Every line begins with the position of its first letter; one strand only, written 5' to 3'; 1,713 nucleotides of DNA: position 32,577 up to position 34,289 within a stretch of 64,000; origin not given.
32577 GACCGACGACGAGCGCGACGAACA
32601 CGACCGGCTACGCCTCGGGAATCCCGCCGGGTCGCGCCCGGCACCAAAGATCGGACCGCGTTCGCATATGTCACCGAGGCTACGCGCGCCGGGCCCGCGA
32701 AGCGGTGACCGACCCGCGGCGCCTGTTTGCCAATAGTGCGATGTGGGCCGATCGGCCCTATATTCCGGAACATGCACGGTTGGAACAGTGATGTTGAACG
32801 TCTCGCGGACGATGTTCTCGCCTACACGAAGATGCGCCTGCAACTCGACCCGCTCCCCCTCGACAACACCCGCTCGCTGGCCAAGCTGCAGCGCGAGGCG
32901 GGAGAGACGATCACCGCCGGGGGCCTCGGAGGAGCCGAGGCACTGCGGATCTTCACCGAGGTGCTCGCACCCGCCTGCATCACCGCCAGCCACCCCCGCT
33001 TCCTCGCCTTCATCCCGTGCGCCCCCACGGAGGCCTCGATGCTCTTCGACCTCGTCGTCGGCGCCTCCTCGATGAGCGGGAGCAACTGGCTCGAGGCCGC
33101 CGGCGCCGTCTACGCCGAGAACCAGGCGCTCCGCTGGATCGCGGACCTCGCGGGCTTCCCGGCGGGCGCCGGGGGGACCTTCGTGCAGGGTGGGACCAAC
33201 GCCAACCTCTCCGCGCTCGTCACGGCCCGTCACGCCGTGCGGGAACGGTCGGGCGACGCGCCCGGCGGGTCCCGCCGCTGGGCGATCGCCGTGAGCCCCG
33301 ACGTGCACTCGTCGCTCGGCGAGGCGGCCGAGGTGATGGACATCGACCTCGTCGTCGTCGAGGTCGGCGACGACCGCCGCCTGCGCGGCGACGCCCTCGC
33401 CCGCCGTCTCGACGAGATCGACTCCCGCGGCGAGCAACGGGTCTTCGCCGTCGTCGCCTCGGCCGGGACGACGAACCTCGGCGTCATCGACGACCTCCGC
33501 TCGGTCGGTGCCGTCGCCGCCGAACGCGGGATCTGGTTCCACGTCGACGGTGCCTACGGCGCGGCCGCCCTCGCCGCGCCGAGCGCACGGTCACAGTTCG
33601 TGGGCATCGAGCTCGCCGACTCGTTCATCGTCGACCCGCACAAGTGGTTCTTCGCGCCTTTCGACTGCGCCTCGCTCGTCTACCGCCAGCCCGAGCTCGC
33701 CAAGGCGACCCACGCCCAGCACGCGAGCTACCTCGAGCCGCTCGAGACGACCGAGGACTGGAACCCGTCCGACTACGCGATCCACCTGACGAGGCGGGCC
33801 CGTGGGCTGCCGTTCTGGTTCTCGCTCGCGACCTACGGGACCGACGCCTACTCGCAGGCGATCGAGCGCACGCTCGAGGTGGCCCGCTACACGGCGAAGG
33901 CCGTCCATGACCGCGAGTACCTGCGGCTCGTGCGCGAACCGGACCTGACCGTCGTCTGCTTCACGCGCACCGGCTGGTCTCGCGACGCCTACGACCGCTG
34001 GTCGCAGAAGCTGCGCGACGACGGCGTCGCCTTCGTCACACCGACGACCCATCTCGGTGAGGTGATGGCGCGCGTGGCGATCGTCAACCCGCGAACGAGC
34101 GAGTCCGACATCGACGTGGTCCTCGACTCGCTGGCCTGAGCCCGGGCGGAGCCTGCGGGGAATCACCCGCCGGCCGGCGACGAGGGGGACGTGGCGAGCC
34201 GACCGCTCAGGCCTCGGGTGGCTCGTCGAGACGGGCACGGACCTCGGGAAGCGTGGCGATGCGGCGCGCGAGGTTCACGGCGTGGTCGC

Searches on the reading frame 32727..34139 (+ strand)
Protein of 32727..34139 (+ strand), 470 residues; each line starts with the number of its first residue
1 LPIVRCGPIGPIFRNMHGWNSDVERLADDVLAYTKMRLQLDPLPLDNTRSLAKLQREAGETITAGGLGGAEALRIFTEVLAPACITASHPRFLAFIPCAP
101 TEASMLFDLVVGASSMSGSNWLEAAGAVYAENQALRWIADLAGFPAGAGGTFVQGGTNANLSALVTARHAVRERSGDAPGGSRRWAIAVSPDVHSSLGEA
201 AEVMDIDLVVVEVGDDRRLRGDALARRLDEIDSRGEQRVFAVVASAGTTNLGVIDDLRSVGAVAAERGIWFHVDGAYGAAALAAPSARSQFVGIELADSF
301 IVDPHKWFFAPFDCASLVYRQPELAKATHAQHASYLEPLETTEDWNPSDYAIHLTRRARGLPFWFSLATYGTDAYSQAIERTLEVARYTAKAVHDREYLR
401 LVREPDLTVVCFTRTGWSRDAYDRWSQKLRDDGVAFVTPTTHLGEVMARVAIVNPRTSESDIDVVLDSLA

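Call 8: search_protein_families(library=pfam, max_evalue=0.01, proteins=[window:32727-34139:+])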
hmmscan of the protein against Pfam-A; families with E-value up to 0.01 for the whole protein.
window:32727-34139:+ (470 aa): 3 families
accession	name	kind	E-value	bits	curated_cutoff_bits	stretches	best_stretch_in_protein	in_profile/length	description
PF00282.25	Pyridoxal_deC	-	1.8e-59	201.8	27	1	78-413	28-373/375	Pyridoxal-dependent decarboxylase conserved domain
PF01212.27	Beta_elim_lyase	-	0.00067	19.5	27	1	138-330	41-222/288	Beta-eliminating lyase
PF00266.25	Aminotran_5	-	0.0039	16.7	21.5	1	185-277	90-178/371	Aminotransferase class-V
